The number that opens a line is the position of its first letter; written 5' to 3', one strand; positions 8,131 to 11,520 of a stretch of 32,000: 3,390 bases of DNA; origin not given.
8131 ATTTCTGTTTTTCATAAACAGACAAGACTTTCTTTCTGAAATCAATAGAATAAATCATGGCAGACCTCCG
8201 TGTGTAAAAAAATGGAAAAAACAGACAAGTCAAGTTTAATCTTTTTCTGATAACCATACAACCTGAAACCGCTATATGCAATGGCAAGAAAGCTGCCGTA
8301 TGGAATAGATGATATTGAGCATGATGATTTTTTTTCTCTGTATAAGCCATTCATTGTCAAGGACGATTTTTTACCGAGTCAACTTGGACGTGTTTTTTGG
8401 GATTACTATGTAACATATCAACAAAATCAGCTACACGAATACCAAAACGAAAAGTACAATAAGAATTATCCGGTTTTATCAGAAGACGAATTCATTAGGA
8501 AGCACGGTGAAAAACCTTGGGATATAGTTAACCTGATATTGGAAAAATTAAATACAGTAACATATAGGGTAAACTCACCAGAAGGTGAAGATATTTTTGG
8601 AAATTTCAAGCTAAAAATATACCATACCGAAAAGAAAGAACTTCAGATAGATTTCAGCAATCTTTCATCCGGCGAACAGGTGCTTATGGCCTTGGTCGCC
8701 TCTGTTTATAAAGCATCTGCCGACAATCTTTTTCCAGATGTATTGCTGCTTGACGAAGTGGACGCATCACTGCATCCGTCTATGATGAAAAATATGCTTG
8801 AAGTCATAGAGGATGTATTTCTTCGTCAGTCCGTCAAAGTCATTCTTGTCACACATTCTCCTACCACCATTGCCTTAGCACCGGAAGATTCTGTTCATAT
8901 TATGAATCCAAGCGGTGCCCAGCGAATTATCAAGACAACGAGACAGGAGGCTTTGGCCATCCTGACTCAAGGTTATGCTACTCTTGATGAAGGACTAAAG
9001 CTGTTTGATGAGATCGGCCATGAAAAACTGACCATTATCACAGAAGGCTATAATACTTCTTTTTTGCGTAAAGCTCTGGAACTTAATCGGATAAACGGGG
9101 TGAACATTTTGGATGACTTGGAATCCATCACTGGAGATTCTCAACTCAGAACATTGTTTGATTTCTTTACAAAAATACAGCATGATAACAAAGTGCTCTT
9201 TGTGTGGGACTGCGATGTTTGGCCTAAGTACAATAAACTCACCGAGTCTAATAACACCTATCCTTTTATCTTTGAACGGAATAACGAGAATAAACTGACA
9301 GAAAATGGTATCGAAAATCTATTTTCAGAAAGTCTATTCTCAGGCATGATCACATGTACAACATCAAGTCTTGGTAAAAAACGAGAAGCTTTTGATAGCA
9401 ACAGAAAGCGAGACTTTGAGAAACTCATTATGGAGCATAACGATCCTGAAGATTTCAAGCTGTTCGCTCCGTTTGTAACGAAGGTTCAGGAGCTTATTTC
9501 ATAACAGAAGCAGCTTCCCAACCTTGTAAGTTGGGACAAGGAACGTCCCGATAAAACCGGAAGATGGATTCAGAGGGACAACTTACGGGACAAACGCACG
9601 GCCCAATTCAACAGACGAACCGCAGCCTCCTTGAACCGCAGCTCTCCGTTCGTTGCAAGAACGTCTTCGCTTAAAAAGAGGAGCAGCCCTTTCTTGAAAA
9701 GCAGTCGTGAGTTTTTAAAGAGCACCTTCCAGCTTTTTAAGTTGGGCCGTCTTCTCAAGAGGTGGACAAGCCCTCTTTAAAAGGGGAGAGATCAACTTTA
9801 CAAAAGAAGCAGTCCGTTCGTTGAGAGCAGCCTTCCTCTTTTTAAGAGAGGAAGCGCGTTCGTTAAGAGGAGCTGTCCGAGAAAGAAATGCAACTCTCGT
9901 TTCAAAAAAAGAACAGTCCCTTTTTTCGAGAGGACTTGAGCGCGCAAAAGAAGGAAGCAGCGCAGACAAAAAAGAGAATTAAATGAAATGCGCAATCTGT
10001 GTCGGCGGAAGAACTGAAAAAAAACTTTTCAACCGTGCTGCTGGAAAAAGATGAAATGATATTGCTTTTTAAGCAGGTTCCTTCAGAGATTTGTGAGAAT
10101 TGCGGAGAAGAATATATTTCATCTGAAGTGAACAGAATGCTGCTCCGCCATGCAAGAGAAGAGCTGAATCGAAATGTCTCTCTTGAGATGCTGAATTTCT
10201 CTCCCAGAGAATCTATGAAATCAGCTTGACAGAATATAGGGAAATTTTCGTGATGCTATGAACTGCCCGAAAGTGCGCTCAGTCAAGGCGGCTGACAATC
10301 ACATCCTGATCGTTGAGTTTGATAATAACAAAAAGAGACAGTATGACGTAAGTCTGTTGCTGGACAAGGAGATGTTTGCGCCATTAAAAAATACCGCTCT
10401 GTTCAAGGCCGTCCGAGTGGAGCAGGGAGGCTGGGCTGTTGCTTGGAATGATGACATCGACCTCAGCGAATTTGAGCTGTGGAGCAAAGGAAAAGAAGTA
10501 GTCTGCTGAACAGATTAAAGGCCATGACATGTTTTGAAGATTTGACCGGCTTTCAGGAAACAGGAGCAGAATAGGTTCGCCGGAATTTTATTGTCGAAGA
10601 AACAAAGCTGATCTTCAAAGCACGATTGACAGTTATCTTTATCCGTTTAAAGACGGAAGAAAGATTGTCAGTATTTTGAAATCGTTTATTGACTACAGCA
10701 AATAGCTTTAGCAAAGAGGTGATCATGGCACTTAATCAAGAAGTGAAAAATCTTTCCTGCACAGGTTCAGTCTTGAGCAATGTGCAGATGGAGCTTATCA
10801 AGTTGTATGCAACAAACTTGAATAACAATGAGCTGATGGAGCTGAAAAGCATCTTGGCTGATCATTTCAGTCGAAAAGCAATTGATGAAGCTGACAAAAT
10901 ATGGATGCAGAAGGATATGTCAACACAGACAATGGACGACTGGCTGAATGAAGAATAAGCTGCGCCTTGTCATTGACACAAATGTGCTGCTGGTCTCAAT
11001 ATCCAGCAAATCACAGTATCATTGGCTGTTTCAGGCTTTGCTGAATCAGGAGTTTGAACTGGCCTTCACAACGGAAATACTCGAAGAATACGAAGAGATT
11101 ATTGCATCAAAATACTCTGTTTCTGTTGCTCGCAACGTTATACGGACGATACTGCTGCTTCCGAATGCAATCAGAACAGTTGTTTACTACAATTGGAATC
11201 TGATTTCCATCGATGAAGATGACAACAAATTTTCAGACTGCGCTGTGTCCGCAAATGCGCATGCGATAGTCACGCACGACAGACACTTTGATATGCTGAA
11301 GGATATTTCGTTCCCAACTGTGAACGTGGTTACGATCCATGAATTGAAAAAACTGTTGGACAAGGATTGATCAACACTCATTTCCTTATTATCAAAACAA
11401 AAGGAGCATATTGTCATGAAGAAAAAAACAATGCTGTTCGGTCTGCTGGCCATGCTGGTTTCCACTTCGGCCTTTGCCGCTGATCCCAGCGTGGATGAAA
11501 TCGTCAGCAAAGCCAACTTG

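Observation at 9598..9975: Array of about 18 degenerate 21-bp pseudo-palindromic units (phased T-tract/A-tract) with no intact ORF, directly downstream of the Toprim-ATPase gene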

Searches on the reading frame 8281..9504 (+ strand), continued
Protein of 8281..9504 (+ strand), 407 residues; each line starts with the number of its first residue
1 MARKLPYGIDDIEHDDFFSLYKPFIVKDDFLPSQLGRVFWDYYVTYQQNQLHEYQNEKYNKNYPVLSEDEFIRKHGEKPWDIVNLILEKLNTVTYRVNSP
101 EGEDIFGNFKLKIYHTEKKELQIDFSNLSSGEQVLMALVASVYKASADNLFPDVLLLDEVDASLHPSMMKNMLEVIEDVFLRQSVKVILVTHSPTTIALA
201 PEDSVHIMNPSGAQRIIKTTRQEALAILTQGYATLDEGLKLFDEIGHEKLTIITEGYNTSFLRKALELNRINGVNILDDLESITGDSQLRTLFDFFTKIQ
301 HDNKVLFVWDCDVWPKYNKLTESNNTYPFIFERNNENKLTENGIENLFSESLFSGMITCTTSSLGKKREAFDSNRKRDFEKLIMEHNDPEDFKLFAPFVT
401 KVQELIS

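Call 80: fold_search(model_id=the predicted structure, library=pdb)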
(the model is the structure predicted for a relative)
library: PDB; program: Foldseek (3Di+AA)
matches with E <= 10: 1098; with E <= 0.001: 138
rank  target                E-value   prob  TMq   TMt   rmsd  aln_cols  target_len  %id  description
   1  9kjz_C                3.7e-08  1.00  0.32  0.34  15.7       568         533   15  Cryo-EM structure of the Retron-Eco7 complex (state 3) (released 2025-11-12)
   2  6qj1                  5.4e-08  1.00  0.29  0.39  22.7       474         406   16  Crystal structure of the C. thermophilum condensin Smc2 ATPase head (crystal from I) (released 2019-07-03)
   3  9kjz_B                7.1e-08  1.00  0.29  0.30  15.7       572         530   15  Cryo-EM structure of the Retron-Eco7 complex (state 3) (released 2025-11-12)
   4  9kjy_D                8.8e-08  1.00  0.31  0.33  15.6       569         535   15  Cryo-EM structure of the Retron-Eco7 complex (state 2) (released 2025-11-12)
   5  9nnh_C                9.2e-08  1.00  0.34  0.35  16.5       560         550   13  Cryo-EM structure of the Retron Ec78 complex, PtuA:PtuB:RT (4:2:2) (released 2025-10-08)
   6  9kjx_C                1.1e-07  1.00  0.29  0.31  16.4       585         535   13  Cryo-EM structure of the Retron-Eco7 complex (state 1) (released 2025-11-12)
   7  9kjx_B                1.7e-07  1.00  0.29  0.31  15.6       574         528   14  Cryo-EM structure of the Retron-Eco7 complex (state 1) (released 2025-11-12)
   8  4ux3_A                1.9e-07  1.00  0.30  0.38  32.4       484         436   12  cohesin Smc3-HD:Scc1-N complex from yeast (released 2014-12-03)
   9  8rol_A                2.3e-07  1.00  0.32  0.42  19.4       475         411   13  Human cohesin SMC3-HD(EQ)/RAD21-N complex - ATP-Mg-bound conformation - Form 2 (released 2024-09-11)
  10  9kjx_D                3.0e-07  1.00  0.29  0.30  15.7       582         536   12  Cryo-EM structure of the Retron-Eco7 complex (state 1) (released 2025-11-12)
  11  9n6c_A                3.4e-07  1.00  0.28  0.37  14.4       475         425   14  Structure of the Retron IA Complex without the HNH Nuclease (released 2025-04-23)
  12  9nnk_C                3.4e-07  1.00  0.33  0.33  15.9       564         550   14  Cryo-EM structure of Retron-displaced free PtuAB complex, PtuA:PtuB (4:2) (released 2025-10-08)
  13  9kk2_E                3.4e-07  1.00  0.29  0.31  15.3       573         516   11  Cryo-EM structure of the Retron-Eco7 complex (state 5) (released 2025-11-12)
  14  9kjy_E                3.4e-07  1.00  0.29  0.31  15.2       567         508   11  Cryo-EM structure of the Retron-Eco7 complex (state 2) (released 2025-11-12)
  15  9n69_B                3.6e-07  1.00  0.28  0.31  16.5       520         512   14  Structure of the retron IA complex with HNH nuclease in the "down" orientation (released 2025-04-23)
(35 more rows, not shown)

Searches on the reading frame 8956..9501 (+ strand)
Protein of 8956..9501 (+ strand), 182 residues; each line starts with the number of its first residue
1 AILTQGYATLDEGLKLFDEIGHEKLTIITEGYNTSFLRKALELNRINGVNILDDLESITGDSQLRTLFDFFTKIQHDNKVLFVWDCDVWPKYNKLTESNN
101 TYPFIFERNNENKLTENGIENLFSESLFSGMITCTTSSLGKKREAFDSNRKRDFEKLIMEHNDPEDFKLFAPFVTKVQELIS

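Call 60: search_protein_families(library=pfam, proteins=[window:8956-9501:+], max_evalue=1)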
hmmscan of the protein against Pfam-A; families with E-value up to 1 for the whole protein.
window:8956-9501:+ (182 aa): 2 families
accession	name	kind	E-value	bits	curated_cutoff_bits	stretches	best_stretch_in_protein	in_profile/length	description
PF09639.16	YjcQ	-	0.052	14.2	23.3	1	1-56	2-56/95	YjcQ protein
PF08313.17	SCA7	-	0.083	13.2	23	1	132-162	35-63/68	SCA7, zinc-binding domain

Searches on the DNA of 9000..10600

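Call 6: search_rna_families(source=window, start=9000, end=10600, threshold=evalue, max_evalue=1)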
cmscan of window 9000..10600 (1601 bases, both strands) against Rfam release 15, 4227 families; matches with E-value up to 1: 1.
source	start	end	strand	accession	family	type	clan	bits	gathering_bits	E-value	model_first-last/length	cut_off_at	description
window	9415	9510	+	RF02574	Ricks_sRNA10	Gene; sRNA;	-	18.7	97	0.32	1-352/352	no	Rickettsia sRNA 10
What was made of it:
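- On CsrB/Rsm-type sponge RNA: Rfam gave no relevant hit at E<=1 (call 6).
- Tried and rejected: Rfam at E<=1 gave nothing relevant (call 6).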

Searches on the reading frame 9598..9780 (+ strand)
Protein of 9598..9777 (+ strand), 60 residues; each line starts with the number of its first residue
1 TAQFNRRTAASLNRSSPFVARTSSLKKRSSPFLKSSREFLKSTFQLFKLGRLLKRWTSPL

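Call 7: search_protein_families(library=pfam, proteins=[window:9631-9780:+], max_evalue=0.01)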
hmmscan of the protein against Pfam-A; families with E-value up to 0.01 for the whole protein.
window:9631-9780:+ (49 aa): 0 families

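Call 81: search_protein_representatives(protein=window:9598-9777:+)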
Query: 60 residues. Proteins with E-value up to 0.001 (for the whole library): 2; up to 1e-10: 0; up to 1e-30: 0. The best 2 are listed.
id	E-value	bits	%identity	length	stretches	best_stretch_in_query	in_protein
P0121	6.6e-09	51.5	44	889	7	4-35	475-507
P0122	3.7e-06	43.0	38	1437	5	9-32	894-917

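Call 83: list_cluster_members(proteins=[P0121, P0122])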
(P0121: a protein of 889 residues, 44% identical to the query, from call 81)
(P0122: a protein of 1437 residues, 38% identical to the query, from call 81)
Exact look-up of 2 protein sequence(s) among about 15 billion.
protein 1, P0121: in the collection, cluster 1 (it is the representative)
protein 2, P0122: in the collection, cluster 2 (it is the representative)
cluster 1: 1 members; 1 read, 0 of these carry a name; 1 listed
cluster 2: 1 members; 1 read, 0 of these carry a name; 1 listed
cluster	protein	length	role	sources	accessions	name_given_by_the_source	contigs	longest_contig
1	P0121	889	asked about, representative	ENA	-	-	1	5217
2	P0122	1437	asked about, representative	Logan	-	-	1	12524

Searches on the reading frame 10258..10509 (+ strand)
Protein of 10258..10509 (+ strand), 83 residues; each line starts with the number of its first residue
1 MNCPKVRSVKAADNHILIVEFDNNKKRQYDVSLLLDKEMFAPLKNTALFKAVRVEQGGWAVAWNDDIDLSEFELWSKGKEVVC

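Call 7: search_protein_families(library=pfam, proteins=[window:10258-10509:+], max_evalue=0.01)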
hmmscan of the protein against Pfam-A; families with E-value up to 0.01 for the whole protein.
window:10258-10509:+ (83 aa): 1 family
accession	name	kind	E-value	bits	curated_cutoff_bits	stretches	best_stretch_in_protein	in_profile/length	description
PF10387.14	DUF2442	-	7.9e-12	45.7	23.9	1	6-79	1-71/72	Protein of unknown function (DUF2442)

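Call 9: find_encoding_contigs(protein=window:10258-10509:+, flank=6000, max_places=10)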
Protein window:10258-10509:+ (83 aa): 2 contigs read that carry it; 2 places shown.
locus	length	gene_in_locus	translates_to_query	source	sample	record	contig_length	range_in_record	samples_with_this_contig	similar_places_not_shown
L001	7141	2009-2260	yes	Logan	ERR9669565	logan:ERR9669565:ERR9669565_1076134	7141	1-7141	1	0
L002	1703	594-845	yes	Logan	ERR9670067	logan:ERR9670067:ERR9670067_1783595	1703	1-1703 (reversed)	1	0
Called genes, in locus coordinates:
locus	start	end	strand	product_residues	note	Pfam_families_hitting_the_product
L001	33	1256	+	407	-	PF13175:AAA_15, PF13304:AAA_21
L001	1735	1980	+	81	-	-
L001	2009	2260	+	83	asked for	PF10387:DUF2442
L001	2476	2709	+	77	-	-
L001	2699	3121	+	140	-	PF13470:PIN_3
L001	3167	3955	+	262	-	PF07044:DUF1329 (faint), PF17131:TP_0789-like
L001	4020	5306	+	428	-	-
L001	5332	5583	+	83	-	-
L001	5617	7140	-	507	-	?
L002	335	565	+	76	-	-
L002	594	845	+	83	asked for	PF10387:DUF2442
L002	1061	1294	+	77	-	-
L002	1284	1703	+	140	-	PF13470:PIN_3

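Call 17: search_protein_families(library=padloc, proteins=[window:10258-10509:+], max_evalue=0.01)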
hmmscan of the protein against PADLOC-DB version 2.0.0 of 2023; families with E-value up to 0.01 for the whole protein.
window:10258-10509:+ (83 aa): 0 families

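Call 61: search_protein_families(library=ncbifam, proteins=[L001:1735-1980:+, window:10258-10509:+], max_evalue=0.01)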
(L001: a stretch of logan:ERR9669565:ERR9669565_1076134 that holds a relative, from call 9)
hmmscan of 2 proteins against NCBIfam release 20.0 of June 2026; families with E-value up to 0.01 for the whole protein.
L001:1735-1980:+ (81 aa): 2 families
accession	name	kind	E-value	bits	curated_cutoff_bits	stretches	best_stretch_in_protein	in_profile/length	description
TIGR03831.1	YgiT_finger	domain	1.2e-09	38.3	20.2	1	3-48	1-46/46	YgiT-type zinc finger protein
TIGR03830.1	CxxCG_CxxCG_HTH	subfamily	0.0017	18.1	61.8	1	3-61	1-58/127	type II TA system antitoxin MqsA family protein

window:10258-10509:+ (83 aa): 0 families

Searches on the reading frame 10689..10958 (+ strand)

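Call 7: search_protein_families(library=pfam, proteins=[window:10689-10958:+], max_evalue=0.01)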
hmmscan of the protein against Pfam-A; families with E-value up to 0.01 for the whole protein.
window:10689-10958:+ (89 aa): 1 family
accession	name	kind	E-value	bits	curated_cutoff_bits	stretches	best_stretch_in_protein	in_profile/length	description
PF17330.7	SWC7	-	0.0026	18.2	25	1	28-69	19-61/98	SWR1 chromatin-remodelling complex, sub-unit Swc7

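Call 17: search_protein_families(library=padloc, proteins=[window:10689-10958:+], max_evalue=0.01)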
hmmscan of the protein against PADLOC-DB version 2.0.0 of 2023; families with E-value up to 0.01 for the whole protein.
window:10689-10958:+ (89 aa): 0 families

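Call 61: search_protein_families(library=ncbifam, proteins=[window:10689-10958:+], max_evalue=0.01)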
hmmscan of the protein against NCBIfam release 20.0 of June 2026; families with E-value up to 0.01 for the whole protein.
window:10689-10958:+ (89 aa): 0 families

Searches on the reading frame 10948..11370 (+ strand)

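Call 7: search_protein_families(library=pfam, proteins=[window:10948-11370:+], max_evalue=0.01)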
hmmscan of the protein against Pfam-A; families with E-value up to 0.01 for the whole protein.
window:10948-11370:+ (140 aa): 1 family
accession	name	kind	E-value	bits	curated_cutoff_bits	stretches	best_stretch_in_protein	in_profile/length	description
PF13470.12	PIN_3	-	3.5e-19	70.2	27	1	6-113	1-115/115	PIN domain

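Call 17: search_protein_families(library=padloc, proteins=[window:10948-11370:+], max_evalue=0.01)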
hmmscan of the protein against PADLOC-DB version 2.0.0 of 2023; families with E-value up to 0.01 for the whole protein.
window:10948-11370:+ (140 aa): 0 families
